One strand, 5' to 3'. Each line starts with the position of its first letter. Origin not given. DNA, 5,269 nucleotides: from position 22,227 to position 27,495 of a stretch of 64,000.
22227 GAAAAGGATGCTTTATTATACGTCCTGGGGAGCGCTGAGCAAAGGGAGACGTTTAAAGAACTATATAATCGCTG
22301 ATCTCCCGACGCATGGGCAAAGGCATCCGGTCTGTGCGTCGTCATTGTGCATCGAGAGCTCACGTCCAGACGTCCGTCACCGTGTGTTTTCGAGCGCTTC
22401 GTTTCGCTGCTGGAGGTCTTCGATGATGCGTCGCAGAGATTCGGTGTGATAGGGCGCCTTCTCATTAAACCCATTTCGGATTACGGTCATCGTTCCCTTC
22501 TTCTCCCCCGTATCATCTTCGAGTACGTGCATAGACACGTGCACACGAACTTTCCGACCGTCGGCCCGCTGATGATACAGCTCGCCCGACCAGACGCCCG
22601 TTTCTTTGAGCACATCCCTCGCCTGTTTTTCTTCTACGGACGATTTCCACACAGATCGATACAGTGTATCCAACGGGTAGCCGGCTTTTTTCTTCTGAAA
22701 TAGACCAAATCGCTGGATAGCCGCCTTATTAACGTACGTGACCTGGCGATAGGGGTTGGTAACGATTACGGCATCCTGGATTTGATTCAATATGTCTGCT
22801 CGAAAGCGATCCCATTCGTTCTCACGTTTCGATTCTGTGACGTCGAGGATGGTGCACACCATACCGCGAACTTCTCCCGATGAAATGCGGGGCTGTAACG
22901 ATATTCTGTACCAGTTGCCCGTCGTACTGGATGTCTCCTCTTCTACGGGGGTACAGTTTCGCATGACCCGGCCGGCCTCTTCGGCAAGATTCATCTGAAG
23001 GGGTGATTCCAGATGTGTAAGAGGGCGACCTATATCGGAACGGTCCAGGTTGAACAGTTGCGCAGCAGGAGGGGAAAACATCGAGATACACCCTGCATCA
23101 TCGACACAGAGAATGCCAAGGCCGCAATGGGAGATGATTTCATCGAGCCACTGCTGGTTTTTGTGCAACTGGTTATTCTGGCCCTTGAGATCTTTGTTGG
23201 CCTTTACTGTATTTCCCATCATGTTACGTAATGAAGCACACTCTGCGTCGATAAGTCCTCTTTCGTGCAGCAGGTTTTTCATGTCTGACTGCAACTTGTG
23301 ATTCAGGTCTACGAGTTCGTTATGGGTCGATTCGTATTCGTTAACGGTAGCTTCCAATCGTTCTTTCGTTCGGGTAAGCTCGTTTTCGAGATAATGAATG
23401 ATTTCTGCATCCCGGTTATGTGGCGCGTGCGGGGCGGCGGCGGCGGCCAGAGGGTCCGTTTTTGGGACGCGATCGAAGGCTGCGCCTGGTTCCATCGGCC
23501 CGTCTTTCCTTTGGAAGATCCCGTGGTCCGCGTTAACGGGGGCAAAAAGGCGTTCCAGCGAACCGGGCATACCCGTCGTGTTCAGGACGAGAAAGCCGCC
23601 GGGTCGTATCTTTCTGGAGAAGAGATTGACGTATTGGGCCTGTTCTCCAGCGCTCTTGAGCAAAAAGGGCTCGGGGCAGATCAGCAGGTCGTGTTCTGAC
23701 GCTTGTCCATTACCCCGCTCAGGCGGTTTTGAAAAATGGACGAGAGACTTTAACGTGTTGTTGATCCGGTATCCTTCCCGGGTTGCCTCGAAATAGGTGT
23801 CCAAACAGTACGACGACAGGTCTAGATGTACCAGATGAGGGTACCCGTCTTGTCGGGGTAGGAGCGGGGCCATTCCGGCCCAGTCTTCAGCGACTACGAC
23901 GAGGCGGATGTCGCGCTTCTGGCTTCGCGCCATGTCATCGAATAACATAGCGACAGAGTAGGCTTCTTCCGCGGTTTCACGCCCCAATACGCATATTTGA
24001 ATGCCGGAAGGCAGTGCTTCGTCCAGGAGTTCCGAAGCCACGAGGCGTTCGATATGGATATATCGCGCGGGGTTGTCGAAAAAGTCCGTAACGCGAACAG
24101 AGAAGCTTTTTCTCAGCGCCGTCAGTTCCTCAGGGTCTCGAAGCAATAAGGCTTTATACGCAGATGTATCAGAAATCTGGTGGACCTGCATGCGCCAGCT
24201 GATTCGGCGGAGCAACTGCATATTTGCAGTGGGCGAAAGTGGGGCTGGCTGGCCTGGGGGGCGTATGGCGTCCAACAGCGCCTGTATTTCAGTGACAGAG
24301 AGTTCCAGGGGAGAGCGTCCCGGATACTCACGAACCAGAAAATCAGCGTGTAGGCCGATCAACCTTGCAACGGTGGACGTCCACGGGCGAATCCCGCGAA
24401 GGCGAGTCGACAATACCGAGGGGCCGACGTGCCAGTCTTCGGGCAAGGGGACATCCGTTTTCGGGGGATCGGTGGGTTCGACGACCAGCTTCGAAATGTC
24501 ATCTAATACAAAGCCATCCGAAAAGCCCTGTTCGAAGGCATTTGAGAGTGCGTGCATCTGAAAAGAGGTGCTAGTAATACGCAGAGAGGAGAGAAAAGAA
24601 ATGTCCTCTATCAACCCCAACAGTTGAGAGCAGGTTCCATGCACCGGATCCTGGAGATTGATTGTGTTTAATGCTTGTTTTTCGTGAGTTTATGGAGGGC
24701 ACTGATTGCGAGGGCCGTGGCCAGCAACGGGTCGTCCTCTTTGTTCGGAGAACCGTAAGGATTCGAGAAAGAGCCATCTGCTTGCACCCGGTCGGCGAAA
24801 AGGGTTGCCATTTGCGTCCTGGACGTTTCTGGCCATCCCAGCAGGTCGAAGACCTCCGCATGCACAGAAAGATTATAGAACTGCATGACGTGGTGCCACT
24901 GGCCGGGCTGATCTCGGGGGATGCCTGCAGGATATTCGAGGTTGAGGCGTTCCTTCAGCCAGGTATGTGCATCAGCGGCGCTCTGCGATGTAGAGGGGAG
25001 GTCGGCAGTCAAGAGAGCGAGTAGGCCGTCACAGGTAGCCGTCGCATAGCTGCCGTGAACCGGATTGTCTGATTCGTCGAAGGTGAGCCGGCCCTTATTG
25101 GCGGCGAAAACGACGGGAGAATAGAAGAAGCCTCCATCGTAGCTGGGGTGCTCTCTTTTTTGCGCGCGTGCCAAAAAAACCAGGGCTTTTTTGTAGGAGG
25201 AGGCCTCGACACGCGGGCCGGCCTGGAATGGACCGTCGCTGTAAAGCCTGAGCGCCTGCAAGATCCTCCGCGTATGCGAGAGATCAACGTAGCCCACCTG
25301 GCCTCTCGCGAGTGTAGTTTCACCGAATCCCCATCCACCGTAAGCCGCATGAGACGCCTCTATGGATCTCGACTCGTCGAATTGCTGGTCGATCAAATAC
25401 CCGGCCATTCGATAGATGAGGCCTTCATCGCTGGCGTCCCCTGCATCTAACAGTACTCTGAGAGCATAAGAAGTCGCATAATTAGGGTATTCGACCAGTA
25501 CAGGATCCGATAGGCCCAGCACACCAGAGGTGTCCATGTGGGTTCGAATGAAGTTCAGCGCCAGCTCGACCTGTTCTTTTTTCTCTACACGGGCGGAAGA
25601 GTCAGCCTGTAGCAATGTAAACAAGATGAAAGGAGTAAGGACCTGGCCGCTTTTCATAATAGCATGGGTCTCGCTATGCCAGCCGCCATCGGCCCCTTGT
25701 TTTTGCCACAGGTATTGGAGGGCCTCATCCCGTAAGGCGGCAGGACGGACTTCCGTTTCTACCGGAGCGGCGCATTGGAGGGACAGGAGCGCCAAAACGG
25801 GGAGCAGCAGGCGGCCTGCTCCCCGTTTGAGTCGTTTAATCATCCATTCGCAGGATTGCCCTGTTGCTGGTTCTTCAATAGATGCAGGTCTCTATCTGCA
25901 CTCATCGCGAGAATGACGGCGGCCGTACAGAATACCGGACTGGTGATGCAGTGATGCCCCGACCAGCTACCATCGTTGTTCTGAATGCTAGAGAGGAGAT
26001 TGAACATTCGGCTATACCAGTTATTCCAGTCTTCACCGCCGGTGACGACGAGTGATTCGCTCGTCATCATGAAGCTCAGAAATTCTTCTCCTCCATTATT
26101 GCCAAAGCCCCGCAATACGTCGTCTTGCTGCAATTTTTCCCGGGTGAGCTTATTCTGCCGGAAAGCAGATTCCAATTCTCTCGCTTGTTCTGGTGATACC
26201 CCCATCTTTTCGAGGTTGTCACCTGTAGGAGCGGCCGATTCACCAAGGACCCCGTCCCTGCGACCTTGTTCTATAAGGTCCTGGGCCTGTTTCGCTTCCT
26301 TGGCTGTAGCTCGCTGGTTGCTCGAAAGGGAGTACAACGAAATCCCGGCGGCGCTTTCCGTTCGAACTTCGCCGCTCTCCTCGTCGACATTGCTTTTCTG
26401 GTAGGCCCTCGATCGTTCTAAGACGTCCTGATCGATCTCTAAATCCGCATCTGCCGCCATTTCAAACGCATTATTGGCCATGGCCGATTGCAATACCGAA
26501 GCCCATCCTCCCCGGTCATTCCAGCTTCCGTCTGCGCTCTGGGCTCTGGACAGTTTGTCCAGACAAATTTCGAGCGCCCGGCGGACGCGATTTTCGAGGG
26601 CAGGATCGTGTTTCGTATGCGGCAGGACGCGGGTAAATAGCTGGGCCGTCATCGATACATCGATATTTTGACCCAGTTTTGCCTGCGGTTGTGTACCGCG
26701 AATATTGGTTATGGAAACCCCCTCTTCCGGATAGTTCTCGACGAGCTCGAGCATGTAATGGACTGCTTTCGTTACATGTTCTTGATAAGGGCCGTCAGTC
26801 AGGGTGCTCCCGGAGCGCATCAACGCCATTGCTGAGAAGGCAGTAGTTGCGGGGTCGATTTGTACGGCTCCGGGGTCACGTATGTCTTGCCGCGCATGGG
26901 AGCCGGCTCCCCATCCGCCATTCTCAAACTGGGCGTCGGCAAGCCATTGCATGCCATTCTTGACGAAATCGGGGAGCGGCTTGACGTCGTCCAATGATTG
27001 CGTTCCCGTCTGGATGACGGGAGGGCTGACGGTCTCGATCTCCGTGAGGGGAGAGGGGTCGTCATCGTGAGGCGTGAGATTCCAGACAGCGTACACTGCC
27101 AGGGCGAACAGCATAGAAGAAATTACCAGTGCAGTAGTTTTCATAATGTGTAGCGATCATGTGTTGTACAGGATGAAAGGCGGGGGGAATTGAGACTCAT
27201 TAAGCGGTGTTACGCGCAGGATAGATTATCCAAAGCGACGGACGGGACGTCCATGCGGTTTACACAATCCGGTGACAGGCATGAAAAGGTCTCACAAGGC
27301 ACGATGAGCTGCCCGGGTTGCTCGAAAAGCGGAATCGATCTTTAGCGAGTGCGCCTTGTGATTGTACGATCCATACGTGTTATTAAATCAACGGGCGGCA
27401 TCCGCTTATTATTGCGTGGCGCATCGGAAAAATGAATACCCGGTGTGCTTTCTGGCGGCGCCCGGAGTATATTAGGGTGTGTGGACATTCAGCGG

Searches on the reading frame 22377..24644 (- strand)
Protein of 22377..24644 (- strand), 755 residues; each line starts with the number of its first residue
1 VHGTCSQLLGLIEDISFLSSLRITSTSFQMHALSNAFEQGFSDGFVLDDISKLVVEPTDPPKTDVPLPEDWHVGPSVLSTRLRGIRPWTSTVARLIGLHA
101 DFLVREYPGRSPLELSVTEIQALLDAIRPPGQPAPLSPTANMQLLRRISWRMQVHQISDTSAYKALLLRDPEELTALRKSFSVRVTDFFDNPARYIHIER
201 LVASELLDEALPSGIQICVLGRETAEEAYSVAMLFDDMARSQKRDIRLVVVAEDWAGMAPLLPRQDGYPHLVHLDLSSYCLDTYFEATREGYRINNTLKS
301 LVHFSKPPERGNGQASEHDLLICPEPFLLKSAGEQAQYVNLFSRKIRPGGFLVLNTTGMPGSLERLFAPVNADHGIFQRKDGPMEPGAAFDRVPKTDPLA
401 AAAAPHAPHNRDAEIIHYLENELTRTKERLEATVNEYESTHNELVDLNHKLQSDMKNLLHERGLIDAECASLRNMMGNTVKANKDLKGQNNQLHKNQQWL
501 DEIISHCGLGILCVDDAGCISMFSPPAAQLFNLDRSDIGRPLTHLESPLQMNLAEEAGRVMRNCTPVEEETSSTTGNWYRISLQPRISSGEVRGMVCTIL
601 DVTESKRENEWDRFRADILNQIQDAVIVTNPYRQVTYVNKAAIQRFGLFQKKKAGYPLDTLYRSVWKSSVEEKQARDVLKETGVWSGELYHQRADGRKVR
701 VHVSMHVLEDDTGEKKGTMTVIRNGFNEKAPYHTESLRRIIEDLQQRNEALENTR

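Call 60: search_protein_families(library=pfam, proteins=[window:22377-24644:-], max_evalue=0.000001)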
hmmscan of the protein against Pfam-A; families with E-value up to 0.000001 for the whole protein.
window:22377-24644:- (755 aa): 6 families
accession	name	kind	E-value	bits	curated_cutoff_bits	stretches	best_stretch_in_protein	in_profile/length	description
PF13426.13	PAS_9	-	1.2e-16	61.3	27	1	624-720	2-96/103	PAS domain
PF13596.12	PAS_10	-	1.7e-13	51.6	22.1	1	501-603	2-106/106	PAS domain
PF01739.24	CheR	-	2.2e-11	44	27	1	185-355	2-174/195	CheR methyltransferase, SAM binding domain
PF00989.32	PAS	-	3.6e-11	43.5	22.6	0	616-723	4-111/113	PAS fold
PF08448.16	PAS_4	-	1e-08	35.8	23.1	0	619-723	1-103/110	PAS fold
PF13188.13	PAS_8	-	8.4e-08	32.3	21.8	0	614-648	3-36/65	PAS domain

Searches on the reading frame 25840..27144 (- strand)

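Call 49: search_protein_families(library=pfam, proteins=[window:25840-27144:-], max_evalue=0.00001)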
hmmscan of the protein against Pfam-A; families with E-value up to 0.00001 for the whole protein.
window:25840-27144:- (434 aa): 1 family
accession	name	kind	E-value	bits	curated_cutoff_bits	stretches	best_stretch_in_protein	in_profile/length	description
PF13243.12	SQHop_cyclase_C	-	9.6e-11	41.7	26.1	0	59-132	207-275/319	Squalene-hopene cyclase C-terminal domain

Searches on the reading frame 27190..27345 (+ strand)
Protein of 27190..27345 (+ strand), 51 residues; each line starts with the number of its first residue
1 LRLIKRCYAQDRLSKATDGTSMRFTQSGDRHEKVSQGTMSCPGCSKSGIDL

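Call 43: search_protein_families(library=pfam, proteins=[window:27190-27345:+], max_evalue=1)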
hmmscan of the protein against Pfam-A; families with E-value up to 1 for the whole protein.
window:27190-27345:+ (51 aa): 1 family
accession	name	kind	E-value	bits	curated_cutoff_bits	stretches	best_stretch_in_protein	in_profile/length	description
PF20726.3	Nairovirus_Gn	-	0.13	11.7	26.5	1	5-38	71-104/322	Nairovirus, structural glycoprotein Gn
